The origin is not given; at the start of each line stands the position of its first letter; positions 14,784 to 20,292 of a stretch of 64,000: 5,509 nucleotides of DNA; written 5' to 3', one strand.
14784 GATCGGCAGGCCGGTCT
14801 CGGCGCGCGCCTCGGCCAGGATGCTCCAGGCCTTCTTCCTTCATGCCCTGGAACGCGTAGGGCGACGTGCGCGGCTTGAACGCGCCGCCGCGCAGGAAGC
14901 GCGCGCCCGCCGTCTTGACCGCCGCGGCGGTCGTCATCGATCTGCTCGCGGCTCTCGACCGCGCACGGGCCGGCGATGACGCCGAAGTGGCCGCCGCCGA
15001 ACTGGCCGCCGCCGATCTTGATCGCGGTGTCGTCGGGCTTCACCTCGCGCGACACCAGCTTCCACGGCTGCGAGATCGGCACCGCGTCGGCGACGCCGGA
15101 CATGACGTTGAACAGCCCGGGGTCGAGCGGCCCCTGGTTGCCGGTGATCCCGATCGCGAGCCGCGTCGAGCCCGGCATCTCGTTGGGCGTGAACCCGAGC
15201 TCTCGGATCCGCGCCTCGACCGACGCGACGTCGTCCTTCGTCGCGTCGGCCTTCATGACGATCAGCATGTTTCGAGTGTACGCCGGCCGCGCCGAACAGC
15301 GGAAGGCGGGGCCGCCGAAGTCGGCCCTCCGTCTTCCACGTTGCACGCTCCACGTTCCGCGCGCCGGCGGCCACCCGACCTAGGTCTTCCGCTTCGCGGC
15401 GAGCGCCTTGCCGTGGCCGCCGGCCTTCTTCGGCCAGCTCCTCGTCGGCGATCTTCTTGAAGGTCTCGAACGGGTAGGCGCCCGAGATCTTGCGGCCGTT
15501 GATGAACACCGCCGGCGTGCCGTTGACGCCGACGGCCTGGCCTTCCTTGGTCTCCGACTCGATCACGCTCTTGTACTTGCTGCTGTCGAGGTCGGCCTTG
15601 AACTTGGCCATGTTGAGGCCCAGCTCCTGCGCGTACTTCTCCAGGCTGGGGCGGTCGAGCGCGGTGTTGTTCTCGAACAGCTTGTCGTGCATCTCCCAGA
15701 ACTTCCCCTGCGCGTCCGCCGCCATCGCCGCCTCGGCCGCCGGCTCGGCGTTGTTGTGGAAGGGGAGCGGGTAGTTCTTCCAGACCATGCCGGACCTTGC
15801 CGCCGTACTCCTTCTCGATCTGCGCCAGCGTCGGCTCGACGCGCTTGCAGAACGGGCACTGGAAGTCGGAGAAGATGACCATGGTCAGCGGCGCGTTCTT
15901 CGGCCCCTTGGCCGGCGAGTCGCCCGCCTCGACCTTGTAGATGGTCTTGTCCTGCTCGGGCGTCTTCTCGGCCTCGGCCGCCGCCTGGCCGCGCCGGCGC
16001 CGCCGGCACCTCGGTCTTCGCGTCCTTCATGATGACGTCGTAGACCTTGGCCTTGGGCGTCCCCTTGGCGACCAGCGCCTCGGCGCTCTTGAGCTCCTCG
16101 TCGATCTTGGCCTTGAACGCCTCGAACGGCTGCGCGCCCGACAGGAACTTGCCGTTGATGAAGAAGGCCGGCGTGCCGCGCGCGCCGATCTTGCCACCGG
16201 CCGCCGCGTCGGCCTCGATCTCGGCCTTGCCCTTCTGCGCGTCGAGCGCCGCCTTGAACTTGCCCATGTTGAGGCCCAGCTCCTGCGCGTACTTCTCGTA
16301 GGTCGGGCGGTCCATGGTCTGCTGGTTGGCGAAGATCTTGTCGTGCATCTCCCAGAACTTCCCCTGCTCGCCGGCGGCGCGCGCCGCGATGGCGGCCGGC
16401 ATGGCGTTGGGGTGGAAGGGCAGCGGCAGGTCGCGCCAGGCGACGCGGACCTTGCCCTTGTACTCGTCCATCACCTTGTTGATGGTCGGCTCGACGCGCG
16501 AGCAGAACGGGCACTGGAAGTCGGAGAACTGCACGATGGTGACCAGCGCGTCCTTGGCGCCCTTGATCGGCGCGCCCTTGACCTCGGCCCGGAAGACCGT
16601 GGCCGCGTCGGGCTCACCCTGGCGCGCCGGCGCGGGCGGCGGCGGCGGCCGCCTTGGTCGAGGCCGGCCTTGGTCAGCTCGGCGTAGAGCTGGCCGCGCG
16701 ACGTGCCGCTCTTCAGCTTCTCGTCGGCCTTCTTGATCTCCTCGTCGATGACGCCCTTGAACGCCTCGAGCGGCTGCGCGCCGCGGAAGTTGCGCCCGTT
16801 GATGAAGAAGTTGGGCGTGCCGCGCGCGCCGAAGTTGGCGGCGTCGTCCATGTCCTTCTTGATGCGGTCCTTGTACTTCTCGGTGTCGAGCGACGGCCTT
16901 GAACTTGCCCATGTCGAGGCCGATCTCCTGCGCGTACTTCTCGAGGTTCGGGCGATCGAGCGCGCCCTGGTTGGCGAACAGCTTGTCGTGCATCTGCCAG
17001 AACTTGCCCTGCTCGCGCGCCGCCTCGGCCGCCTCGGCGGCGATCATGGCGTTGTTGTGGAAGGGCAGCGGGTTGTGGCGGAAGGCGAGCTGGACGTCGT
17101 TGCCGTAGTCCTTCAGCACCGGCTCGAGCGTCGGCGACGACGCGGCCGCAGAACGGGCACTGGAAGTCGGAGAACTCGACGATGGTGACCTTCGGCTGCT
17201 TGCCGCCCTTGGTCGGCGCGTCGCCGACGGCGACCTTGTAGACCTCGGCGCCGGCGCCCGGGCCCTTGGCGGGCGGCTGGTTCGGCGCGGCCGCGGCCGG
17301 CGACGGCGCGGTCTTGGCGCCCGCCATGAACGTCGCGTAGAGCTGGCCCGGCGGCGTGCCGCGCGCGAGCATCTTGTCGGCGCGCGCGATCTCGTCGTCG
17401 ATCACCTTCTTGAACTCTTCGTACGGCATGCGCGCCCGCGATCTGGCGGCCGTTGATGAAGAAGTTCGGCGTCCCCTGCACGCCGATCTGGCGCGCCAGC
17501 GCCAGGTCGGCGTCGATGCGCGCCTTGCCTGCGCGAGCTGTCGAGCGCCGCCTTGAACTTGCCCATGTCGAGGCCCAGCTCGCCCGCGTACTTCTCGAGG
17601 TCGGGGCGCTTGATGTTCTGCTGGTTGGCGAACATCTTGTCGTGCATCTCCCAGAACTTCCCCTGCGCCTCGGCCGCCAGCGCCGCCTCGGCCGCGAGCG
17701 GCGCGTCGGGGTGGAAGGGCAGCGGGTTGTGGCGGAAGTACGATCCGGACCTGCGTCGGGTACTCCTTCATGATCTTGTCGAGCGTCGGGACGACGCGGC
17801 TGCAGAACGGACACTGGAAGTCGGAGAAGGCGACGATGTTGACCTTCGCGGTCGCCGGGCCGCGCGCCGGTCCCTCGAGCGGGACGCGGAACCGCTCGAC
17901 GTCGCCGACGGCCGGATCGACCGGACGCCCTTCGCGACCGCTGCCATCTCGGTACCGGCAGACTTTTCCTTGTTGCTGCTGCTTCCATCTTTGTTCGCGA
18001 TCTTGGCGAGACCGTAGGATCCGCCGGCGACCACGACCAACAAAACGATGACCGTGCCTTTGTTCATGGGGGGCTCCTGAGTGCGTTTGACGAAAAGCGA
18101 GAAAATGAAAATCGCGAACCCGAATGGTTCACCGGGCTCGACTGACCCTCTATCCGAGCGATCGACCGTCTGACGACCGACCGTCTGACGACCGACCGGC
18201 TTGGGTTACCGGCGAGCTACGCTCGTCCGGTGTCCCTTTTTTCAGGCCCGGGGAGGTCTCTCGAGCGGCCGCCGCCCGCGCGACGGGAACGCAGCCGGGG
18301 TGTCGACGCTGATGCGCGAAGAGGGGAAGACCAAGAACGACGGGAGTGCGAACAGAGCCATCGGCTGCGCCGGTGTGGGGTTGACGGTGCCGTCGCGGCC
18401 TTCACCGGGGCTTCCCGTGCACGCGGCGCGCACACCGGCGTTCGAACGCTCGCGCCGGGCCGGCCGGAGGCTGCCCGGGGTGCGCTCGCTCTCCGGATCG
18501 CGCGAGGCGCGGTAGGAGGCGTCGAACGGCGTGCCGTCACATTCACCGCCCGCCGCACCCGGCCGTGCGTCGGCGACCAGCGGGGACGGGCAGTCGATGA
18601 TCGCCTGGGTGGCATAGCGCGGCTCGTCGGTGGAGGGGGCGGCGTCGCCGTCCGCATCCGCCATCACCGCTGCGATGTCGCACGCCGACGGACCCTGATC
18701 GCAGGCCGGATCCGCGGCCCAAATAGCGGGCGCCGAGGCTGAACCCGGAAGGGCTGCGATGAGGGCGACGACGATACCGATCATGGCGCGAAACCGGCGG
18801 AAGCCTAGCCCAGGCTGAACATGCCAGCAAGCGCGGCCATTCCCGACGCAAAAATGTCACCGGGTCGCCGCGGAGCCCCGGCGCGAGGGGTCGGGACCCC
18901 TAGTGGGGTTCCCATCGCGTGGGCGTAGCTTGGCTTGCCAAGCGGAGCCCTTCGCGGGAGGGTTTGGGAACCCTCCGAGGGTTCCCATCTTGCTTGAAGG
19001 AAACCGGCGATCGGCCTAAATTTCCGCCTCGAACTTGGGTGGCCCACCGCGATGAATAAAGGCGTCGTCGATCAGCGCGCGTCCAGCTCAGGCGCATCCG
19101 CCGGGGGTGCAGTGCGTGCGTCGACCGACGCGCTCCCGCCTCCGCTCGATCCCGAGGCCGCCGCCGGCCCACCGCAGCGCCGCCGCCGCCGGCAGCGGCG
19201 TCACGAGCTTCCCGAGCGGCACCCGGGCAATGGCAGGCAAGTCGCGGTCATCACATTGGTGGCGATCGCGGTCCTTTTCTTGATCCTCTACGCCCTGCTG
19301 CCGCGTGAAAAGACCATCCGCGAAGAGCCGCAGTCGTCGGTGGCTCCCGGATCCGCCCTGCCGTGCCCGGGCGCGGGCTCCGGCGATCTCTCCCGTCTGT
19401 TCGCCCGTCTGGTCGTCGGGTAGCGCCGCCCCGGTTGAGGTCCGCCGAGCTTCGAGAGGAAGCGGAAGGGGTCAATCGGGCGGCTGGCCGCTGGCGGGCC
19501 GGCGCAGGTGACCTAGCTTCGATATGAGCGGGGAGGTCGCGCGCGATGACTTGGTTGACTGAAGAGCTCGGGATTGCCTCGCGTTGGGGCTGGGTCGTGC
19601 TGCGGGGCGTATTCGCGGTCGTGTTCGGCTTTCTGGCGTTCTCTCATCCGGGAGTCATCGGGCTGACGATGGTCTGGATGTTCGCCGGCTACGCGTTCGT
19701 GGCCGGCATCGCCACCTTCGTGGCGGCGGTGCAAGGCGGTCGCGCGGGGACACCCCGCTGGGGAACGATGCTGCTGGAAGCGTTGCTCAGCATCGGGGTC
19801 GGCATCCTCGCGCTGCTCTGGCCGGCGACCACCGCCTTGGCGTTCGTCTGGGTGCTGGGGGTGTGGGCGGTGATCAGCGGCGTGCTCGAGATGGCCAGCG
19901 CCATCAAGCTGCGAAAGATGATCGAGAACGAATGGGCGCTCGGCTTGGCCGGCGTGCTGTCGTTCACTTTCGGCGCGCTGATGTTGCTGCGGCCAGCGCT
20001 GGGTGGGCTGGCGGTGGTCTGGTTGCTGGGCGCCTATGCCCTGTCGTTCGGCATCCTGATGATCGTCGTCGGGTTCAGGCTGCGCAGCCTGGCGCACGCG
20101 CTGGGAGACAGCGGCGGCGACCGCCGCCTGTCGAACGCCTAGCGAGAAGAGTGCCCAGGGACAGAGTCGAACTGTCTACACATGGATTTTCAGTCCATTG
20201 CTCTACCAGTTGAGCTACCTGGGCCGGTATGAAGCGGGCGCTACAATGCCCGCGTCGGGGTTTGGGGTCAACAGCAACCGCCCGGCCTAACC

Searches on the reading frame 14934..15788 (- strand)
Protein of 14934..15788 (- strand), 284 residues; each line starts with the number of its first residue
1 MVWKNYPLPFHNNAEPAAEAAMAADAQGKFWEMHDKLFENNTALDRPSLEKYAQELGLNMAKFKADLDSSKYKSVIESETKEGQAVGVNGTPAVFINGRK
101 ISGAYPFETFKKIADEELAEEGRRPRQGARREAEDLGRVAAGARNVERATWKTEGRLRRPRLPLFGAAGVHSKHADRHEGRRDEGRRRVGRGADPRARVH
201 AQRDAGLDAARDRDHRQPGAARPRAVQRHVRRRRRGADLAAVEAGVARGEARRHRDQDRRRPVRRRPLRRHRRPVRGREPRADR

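Call 13: search_protein_families(library=pfam, proteins=[window:14934-15788:-])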
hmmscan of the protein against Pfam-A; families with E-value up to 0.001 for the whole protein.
window:14934-15788:- (284 aa): 3 families
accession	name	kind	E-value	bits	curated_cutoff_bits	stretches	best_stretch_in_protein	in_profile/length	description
PF01323.26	DSBA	-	1.9e-20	73.9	25.6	1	12-112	83-188/191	DSBA-like thioredoxin domain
PF13462.12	Thioredoxin_4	-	1.3e-16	61.7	23.2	1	4-115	53-164/165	Thioredoxin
PF13743.12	Thioredoxin_5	-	9.7e-05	22.6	27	1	32-111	98-185/186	Thioredoxin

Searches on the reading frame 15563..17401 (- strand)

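Call 77: search_protein_families(library=pfam, proteins=[window:15563-17401:-], max_evalue=0.00001)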
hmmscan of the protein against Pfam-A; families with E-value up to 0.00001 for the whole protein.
window:15563-17401:- (612 aa): 3 families
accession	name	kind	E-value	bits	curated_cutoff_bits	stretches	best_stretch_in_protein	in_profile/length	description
PF13462.12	Thioredoxin_4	-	7.3e-34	117.8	23.2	1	277-435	5-165/165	Thioredoxin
PF01323.26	DSBA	-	1.9e-29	103.2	25.6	1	288-433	1-190/191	DSBA-like thioredoxin domain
PF13098.12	Thioredoxin_2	-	2.9e-07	31.2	27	1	287-432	7-103/104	Thioredoxin-like domain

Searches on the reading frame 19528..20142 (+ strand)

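Call 55: search_protein_families(library=pfam, proteins=[window:19528-20142:+], max_evalue=0.00001)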
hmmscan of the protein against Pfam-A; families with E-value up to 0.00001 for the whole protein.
window:19528-20142:+ (204 aa): 1 family
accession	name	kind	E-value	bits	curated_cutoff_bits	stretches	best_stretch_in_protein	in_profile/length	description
PF03729.18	DUF308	-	8.3e-27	93.7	25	3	84-153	2-72/73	Short repeat of unknown function (DUF308)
